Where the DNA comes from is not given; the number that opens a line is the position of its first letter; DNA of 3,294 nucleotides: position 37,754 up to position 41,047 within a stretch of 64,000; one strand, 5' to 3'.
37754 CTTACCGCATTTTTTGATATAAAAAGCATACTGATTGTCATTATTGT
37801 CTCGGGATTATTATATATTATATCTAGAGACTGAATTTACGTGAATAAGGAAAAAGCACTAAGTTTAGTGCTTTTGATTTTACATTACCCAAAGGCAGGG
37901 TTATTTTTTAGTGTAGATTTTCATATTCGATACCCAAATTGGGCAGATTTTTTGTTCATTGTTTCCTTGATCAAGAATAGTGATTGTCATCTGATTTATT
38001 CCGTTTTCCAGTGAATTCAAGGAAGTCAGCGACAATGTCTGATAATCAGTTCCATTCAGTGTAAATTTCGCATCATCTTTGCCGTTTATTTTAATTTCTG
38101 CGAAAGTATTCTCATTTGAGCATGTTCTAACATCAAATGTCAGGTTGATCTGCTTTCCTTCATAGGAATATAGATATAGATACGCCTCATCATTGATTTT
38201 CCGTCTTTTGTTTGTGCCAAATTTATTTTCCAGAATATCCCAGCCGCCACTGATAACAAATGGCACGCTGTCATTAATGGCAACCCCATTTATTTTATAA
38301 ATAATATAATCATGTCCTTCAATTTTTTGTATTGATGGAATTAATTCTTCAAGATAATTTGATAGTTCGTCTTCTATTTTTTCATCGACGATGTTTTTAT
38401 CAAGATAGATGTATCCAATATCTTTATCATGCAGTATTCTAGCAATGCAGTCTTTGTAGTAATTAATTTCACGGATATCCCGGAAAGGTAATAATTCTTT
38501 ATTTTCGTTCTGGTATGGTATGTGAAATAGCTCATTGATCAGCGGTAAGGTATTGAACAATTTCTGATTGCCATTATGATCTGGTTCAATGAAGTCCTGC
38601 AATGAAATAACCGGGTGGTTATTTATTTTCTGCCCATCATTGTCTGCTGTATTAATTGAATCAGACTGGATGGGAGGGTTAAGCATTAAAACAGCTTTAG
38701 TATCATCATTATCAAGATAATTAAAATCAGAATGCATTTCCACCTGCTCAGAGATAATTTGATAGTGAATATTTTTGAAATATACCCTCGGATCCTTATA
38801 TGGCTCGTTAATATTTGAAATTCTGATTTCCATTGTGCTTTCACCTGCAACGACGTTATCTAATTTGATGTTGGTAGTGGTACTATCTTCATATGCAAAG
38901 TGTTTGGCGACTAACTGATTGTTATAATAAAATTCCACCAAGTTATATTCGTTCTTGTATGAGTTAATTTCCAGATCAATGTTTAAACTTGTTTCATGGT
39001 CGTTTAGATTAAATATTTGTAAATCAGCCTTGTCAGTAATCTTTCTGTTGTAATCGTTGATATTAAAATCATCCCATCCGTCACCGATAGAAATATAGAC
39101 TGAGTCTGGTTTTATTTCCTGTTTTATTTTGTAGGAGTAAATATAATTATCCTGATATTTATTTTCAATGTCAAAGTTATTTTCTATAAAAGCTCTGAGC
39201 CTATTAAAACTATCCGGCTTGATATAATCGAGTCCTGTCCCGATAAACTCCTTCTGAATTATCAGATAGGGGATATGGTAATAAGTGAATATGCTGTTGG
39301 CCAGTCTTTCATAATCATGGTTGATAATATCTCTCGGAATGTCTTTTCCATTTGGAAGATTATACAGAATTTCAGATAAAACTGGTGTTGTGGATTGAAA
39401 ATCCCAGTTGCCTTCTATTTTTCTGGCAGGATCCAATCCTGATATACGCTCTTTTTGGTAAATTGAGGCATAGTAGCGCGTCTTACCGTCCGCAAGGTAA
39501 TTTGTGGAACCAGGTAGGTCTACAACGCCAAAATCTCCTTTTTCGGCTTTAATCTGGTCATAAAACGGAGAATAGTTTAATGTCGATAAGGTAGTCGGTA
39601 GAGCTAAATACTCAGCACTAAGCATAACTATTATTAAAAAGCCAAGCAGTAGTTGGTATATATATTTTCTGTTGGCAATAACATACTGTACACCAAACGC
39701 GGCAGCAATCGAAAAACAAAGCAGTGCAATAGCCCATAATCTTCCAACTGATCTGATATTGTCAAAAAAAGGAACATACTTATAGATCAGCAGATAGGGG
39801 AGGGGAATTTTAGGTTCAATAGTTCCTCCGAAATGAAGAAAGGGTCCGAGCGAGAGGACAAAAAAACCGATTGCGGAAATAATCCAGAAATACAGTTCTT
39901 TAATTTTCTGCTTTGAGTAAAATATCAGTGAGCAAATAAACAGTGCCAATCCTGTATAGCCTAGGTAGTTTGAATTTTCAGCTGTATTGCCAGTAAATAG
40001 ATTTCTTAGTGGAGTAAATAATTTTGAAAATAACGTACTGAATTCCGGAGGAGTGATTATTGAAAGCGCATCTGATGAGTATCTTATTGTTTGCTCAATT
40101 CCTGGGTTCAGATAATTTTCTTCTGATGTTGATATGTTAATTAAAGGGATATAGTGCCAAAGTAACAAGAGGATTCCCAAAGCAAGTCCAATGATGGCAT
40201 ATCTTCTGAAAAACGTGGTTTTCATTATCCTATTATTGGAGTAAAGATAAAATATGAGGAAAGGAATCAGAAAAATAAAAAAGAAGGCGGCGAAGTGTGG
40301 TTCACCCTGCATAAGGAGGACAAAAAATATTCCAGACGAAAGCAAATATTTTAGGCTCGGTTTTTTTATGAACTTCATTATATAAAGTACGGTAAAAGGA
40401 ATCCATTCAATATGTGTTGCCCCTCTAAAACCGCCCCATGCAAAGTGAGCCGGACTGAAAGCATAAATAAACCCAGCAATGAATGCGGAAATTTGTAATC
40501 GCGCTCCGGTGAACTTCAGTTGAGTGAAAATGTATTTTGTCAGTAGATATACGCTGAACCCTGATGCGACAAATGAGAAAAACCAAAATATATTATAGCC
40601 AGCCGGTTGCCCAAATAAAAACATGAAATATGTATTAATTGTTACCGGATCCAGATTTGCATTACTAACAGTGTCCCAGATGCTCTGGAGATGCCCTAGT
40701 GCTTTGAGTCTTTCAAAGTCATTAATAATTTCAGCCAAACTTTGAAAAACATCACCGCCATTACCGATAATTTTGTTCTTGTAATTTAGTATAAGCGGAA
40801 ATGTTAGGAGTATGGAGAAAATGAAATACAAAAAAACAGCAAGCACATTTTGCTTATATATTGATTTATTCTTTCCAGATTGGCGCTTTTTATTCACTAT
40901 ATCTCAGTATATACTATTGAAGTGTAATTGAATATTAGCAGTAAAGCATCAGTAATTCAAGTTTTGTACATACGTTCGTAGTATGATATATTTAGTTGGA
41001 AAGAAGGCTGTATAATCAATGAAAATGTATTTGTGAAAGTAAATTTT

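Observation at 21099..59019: ~38 kb glycan super-locus built around three polyprenyl-phosphate-sugar synthase / GT-C transferase modules and lacking a recognisable priming transferase or Wzy/Wzz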

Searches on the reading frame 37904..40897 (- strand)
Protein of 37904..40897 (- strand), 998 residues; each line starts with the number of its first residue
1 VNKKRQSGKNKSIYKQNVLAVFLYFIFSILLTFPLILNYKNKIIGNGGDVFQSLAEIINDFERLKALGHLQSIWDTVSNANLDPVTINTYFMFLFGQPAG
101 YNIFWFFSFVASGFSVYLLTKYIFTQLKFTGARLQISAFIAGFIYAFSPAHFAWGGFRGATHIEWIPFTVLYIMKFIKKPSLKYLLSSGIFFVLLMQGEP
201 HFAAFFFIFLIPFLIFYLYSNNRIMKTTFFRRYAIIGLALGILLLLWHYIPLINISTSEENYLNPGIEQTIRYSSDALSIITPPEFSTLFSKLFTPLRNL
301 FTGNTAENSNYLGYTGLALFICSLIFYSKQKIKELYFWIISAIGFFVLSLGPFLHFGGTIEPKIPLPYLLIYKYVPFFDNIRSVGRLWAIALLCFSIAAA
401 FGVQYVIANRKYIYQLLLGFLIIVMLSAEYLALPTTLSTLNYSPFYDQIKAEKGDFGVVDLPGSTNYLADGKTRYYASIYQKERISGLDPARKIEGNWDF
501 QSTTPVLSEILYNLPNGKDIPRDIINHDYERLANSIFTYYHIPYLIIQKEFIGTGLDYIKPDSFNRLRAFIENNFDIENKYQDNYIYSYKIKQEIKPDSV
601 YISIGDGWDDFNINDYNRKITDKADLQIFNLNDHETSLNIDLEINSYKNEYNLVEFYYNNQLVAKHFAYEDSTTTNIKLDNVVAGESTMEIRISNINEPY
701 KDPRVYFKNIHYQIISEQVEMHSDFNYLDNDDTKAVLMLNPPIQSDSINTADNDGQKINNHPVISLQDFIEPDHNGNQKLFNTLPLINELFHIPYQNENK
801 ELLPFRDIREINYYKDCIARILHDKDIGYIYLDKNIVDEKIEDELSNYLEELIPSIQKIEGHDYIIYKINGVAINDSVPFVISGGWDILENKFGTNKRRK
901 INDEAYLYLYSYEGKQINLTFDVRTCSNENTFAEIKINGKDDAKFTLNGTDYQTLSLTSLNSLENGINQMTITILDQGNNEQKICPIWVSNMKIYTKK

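Call 8: search_protein_families(library=pfam, proteins=[window:37904-40897:-], max_evalue=0.01)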
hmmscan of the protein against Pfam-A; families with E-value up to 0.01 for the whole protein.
window:37904-40897:- (998 aa): 0 families

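Call 13: search_protein_families(library=ncbifam, proteins=[window:37904-40897:-], max_evalue=0.01)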
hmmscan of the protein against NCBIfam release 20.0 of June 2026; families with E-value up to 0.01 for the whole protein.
window:37904-40897:- (998 aa): 0 families

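Call 14: search_solved_structures(query=window:37904-40897:-, max_evalue=1)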
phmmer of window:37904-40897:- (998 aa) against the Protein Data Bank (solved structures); distinct sequences matched with E-value up to 1: 0.

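Call 16: find_homologous_proteins(query=window:37904-40897:-)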
Query window:37904-40897:- (998 aa): 38 proteins with E <= 0.001 among 8000 candidates.
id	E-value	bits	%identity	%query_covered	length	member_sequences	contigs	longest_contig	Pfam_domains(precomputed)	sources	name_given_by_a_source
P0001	0.0e+0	2273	100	100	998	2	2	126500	-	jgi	jgi:hypothetical protein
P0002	0.0e+0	1685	73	100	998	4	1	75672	-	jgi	-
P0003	0.0e+0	1296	59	97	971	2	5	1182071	-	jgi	jgi:hypothetical protein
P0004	0.0e+0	1166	53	99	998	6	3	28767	-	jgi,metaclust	metaclust:\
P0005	0.0e+0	1165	53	100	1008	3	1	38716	-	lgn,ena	-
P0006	0.0e+0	1156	53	99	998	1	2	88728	-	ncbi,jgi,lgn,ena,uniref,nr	ncbi:MAG: hypothetical protein COY66_00315 [Candidatus Kerfeldbacteria bacterium CG_4_10_14_0_8_um_f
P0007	0.0e+0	1075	49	99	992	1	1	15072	-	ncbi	-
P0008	0.0e+0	1060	49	98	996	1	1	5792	-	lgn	-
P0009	0.0e+0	1029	49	98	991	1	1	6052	-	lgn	-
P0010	3.1e-150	520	33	98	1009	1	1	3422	-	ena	-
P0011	9.0e-150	519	32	98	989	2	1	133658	-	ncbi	ncbi:MAG: hypothetical protein V1853_02625 [bacterium]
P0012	8.2e-145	502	38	69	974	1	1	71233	-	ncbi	ncbi:hypothetical protein ACFL04_02135 [Patescibacteria group bacterium]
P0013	2.5e-135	471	29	98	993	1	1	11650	-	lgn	-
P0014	4.9e-135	470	33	91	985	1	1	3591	-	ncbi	ncbi:MAG: hypothetical protein V1838_05975 [Patescibacteria group bacterium]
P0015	1.2e-124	436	29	98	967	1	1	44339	-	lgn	-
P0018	3.1e-95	338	28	85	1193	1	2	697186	-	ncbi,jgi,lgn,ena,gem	ncbi:MAG: 6-pyruvoyl-tetrahydropterin synthase-related protein [Patescibacteria group bacterium]|jgi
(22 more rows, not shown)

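Call 20: find_encoding_contigs(protein=P0003, flank=10000, max_places=2)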
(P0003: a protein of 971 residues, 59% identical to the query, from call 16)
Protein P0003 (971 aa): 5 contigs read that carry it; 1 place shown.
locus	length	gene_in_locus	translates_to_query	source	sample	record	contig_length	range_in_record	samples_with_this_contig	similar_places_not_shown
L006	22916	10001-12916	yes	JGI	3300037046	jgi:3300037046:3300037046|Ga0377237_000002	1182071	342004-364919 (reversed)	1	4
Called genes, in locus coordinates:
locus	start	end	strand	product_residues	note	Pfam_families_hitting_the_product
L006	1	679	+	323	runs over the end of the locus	PF00535:Glycos_transf_2, PF10111:Glyco_tranf_2_2 (weak)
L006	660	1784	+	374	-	PF13439:Glyco_transf_4, PF13477:Glyco_trans_4_2, PF20706:GT4-conflict, PF00534:Glycos_transf_1, PF13692:Glyco_trans_1_4, PF13524:Glyco_trans_1_2 (weak)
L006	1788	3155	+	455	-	PF27533:CapK_C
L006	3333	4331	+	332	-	PF00535:Glycos_transf_2, PF13641:Glyco_tranf_2_3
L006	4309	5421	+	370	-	PF13692:Glyco_trans_1_4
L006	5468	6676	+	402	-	PF01554:MatE (faint), PF01943:Polysacc_synt, PF13440:Polysacc_synt_3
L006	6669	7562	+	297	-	PF05575:V_cholerae_RfbT, PF05050:Methyltransf_21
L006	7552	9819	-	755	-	-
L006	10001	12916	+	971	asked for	-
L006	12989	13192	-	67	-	-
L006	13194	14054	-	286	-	-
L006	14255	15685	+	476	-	PF01943:Polysacc_synt, PF13440:Polysacc_synt_3, PF03023:MurJ, PF01554:MatE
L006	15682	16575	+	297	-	PF00535:Glycos_transf_2, PF13641:Glyco_tranf_2_3, PF13632:Glyco_trans_2_3 (weak)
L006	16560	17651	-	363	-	PF00534:Glycos_transf_1, PF13692:Glyco_trans_1_4 (weak)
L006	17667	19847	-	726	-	PF13231:PMT_2 (weak)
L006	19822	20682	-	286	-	PF00535:Glycos_transf_2, PF10111:Glyco_tranf_2_2 (weak), PF13641:Glyco_tranf_2_3, PF13632:Glyco_trans_2_3 (weak)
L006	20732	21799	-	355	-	PF13439:Glyco_transf_4, PF13579:Glyco_trans_4_4, PF20706:GT4-conflict (weak), PF00534:Glycos_transf_1, PF13692:Glyco_trans_1_4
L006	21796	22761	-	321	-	PF00535:Glycos_transf_2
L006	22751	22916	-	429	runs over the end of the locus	PF03446:NAD_binding_2 (faint), PF03721:UDPG_MGDP_dh_N, PF00984:UDPG_MGDP_dh, PF03720:UDPG_MGDP_dh_C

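Call 21: find_encoding_contigs(protein=P0006, flank=10000, max_places=2)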
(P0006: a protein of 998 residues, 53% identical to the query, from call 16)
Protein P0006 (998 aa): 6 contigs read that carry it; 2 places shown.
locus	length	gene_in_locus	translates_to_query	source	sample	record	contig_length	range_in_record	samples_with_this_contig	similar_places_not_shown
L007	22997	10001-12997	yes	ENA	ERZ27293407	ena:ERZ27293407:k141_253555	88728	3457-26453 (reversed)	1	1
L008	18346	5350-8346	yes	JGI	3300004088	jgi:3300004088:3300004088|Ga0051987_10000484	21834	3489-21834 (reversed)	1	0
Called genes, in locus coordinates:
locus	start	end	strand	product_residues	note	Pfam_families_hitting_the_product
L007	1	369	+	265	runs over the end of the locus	PF13489:Methyltransf_23, PF05148:Methyltransf_8 (faint), PF08241:Methyltransf_11, PF08242:Methyltransf_12, PF13649:Methyltransf_25, PF01209:Ubie_methyltran (weak), PF13847:Methyltransf_31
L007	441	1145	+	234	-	PF08889:WbqC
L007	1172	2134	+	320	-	PF00251:Glyco_hydro_32N (faint), PF22847:Glyco_hydro_43_rel (weak)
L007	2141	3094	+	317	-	-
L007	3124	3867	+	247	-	PF05401:NodS, PF13489:Methyltransf_23, PF08241:Methyltransf_11, PF08242:Methyltransf_12, PF13649:Methyltransf_25 (weak)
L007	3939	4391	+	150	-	PF00583:Acetyltransf_1, PF13673:Acetyltransf_10, PF13420:Acetyltransf_4 (weak), PF13508:Acetyltransf_7, PF08445:FR47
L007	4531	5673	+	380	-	PF07429:Glyco_transf_56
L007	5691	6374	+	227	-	PF13578:Methyltransf_24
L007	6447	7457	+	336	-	PF00535:Glycos_transf_2, PF10111:Glyco_tranf_2_2, PF13641:Glyco_tranf_2_3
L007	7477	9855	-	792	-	PF13231:PMT_2 (weak)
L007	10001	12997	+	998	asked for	-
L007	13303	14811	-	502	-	-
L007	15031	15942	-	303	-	PF01609:DDE_Tnp_1, PF13359:DDE_Tnp_4 (faint)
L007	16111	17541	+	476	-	PF01943:Polysacc_synt, PF13440:Polysacc_synt_3, PF03023:MurJ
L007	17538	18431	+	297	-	PF00535:Glycos_transf_2, PF13641:Glyco_tranf_2_3, PF13632:Glyco_trans_2_3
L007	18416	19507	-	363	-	PF00534:Glycos_transf_1, PF13692:Glyco_trans_1_4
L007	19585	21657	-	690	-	-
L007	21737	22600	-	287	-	PF00535:Glycos_transf_2, PF13641:Glyco_tranf_2_3, PF13632:Glyco_trans_2_3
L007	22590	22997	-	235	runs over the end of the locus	PF13489:Methyltransf_23, PF01209:Ubie_methyltran, PF07021:MetW (weak), PF13649:Methyltransf_25, PF13847:Methyltransf_31, PF08241:Methyltransf_11, PF08242:Methyltransf_12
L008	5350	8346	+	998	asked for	-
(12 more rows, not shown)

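Call 50: predict_structure(alignment_id=A1)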
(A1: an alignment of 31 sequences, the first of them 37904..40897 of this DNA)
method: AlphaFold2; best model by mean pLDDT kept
length: 998 residues; sequences in the alignment: 31
mean_pLDDT: 87.4   pTM: 0.73
mean pLDDT of the five models: 87.4, 87.0, 86.3, 84.5, 84.5
residues with pLDDT >= 90: 543; 70-90: 374; 50-70: 58; < 50: 23
segments of 3 or more residues with pLDDT < 50: 1-8, 745-754
pLDDT, mean of each block of 10 residues (from residue 1): 43 87 94 86 83 91 89 86 87 91 91 97 95 95 93 70 88 95 93 88 91 95 90 91 88 83 81 90 82 87 73 95 96 96 96 92 94 88 89 97 93 93 93 79 94 94 86 92 77 68 91 85 90 95 96 86 95 97 96 92 92 90 94 91 87 89 86 84 93 80 89 78 79 82 48 63 86 78 87 61 86 93 91 81 88 91 89 89 92 88 93 89 89 93 91 93 90 77 81 91
secondary structure, 60 per line:
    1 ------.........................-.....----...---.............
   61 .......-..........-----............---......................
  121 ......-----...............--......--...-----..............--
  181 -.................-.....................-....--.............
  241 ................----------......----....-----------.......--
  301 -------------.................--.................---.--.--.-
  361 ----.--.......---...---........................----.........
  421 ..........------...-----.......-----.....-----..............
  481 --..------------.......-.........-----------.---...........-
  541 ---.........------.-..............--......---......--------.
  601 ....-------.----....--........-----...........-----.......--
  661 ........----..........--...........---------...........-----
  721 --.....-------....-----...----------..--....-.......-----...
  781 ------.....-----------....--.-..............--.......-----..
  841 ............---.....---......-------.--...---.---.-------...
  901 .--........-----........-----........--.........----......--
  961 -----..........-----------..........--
elements in order (helices of 4 or more, strands of 3 or more residues): H7-31 H33-37 E42-44 H48-67 H69-78 H84-95 H99-126 H132-146 H149-154 H165-178 H182-198 H200-220 H222-225 H228-256 H267-272 H277-280 H292-298 H314-330 H333-349 H368-374 H384-407 H412-430 E437-439 H445-451 E457-461 H467-480 H497-503 H505-513 H529-539 E544-548 H561-574 E577-582 E586-591 E600-604 E617-620 E623-630 E636-646 E652-658 E661-668 E673-682 E685-695 E705-715 H723-727 E735-738 E761-764 H766-769 E770-772 E778-780 H787-791 H803-806 H811-824 E827-833 H839-852 E856-860 E864-869 E880-882 E898-901 E904-911 E917-924 E930-937 E940-948 E953-958 E966-975 E987-996

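Call 52: fold_search(model_id=the predicted structure, library=pdb)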
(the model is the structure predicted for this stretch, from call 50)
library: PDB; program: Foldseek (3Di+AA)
matches with E <= 10: 1580; with E <= 0.001: 169
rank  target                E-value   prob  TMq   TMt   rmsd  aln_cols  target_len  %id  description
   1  9b8i                  5.8e-09  1.00  0.11  0.14  21.2       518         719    9  Cryo-EM structure of the E. coli cellulose synthase BcsB-BcsC fusion protein (released 2025-02-19)
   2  9fmt_E                6.6e-09  1.00  0.11  0.15  20.8       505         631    9  Cryo-EM structure of the BcsB hexameric crown from the E. coli cellulose secretion macrocomplex (released 2024-10-16)
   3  6yg8_D                7.2e-09  1.00  0.11  0.14  20.8       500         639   10  Cryo-EM structure of a BcsB pentamer in the context of an assembled Bcs macrocomplex (released 2021-02-24)
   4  9fmt_F                1.1e-08  1.00  0.11  0.15  20.8       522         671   10  Cryo-EM structure of the BcsB hexameric crown from the E. coli cellulose secretion macrocomplex (released 2024-10-16)
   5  6yg8_A                1.5e-08  1.00  0.10  0.14  21.0       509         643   10  Cryo-EM structure of a BcsB pentamer in the context of an assembled Bcs macrocomplex (released 2021-02-24)
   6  8w7n                  1.5e-08  1.00  0.13  0.13  16.9       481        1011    9  Crystal structure of the in-cell Cry1Aa purified from Bacillus thuringiensis (released 2024-03-06)
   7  9fmt_C                3.1e-08  1.00  0.10  0.16  20.2       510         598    9  Cryo-EM structure of the BcsB hexameric crown from the E. coli cellulose secretion macrocomplex (released 2024-10-16)
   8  9fmt_D                4.0e-08  1.00  0.11  0.14  20.6       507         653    9  Cryo-EM structure of the BcsB hexameric crown from the E. coli cellulose secretion macrocomplex (released 2024-10-16)
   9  7l2z_E                5.5e-08  1.00  0.10  0.14  22.0       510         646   10  Bacterial cellulose synthase BcsB hexamer (released 2021-03-24)
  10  6qfo                  1.3e-07  1.00  0.11  0.09  14.9       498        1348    9  EngBF DARPin Fusion 9b 3G124 (released 2019-11-06)
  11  4w8j                  1.5e-07  1.00  0.10  0.10  19.6       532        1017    9  Structure of the full-length insecticidal protein Cry1Ac reveals intriguing details of toxin packaging into in vivo form (released 2014-09-17)
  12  8a1a_A                1.6e-07  1.00  0.12  0.10  14.9       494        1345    8  Structure of a leucinostatin derivative determined by host lattice display : L1F11V1 construct (released 2022-12-07)
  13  9qxq                  1.6e-07  1.00  0.14  0.13  17.0       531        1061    9  native structure of full-length pesticidal protein Cry1Ca18 at pH9, from crystals formed in vivo (released 2026-02-11)
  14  6qev_B                1.6e-07  1.00  0.11  0.09  15.2       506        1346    9  EngBF DARPin Fusion 4b B6 (released 2019-11-06)
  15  6qfk_A                1.8e-07  1.00  0.12  0.09  15.3       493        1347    9  EngBF DARPin Fusion 4b G10 (released 2019-11-06)
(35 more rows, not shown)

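Call 57: find_encoding_contigs(protein=P0002, flank=10000, max_places=1)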
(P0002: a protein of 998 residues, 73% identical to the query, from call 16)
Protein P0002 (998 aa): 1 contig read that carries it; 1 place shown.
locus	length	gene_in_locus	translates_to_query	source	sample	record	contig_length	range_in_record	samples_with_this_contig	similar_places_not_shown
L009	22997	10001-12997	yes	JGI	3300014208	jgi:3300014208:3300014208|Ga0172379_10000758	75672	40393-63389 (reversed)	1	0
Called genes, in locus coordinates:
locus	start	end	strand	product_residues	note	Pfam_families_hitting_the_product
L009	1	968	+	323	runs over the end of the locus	PF00535:Glycos_transf_2, PF10111:Glyco_tranf_2_2 (weak)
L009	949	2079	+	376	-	PF13439:Glyco_transf_4, PF13477:Glyco_trans_4_2, PF13579:Glyco_trans_4_4, PF20706:GT4-conflict (weak), PF00534:Glycos_transf_1, PF13692:Glyco_trans_1_4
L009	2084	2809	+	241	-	PF05219:DREV (weak), PF13489:Methyltransf_23, PF08003:Methyltransf_9 (weak), PF13847:Methyltransf_31, PF08241:Methyltransf_11, PF08242:Methyltransf_12, PF13649:Methyltransf_25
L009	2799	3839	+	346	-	PF00535:Glycos_transf_2, PF13641:Glyco_tranf_2_3, PF13632:Glyco_trans_2_3 (weak)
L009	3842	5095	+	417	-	PF01943:Polysacc_synt, PF13440:Polysacc_synt_3, PF01554:MatE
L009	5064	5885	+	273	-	PF02353:CMAS, PF01209:Ubie_methyltran, PF13489:Methyltransf_23, PF07021:MetW (weak), PF13847:Methyltransf_31, PF08241:Methyltransf_11, PF08242:Methyltransf_12, PF13649:Methyltransf_25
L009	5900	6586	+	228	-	PF13649:Methyltransf_25 (weak), PF08241:Methyltransf_11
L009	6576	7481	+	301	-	PF13641:Glyco_tranf_2_3, PF00535:Glycos_transf_2, PF10111:Glyco_tranf_2_2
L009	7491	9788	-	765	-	PF13231:PMT_2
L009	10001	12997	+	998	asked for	-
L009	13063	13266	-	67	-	-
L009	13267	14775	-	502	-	-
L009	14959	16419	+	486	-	PF01943:Polysacc_synt, PF13440:Polysacc_synt_3, PF01554:MatE (weak)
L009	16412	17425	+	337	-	PF01210:NAD_Gly3P_dh_N, PF02558:ApbA (weak), PF03446:NAD_binding_2 (weak), PF07479:NAD_Gly3P_dh_C, PF20618:GPD_NAD_C_bact (weak)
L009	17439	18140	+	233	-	PF00483:NTP_transferase (weak), PF12804:NTP_transf_3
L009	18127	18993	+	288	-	PF01066:CDP-OH_P_transf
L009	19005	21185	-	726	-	PF13231:PMT_2 (weak)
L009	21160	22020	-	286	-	PF00535:Glycos_transf_2, PF13641:Glyco_tranf_2_3, PF13632:Glyco_trans_2_3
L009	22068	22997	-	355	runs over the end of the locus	PF13439:Glyco_transf_4, PF13579:Glyco_trans_4_4, PF00534:Glycos_transf_1, PF13692:Glyco_trans_1_4, PF20706:GT4-conflict (weak)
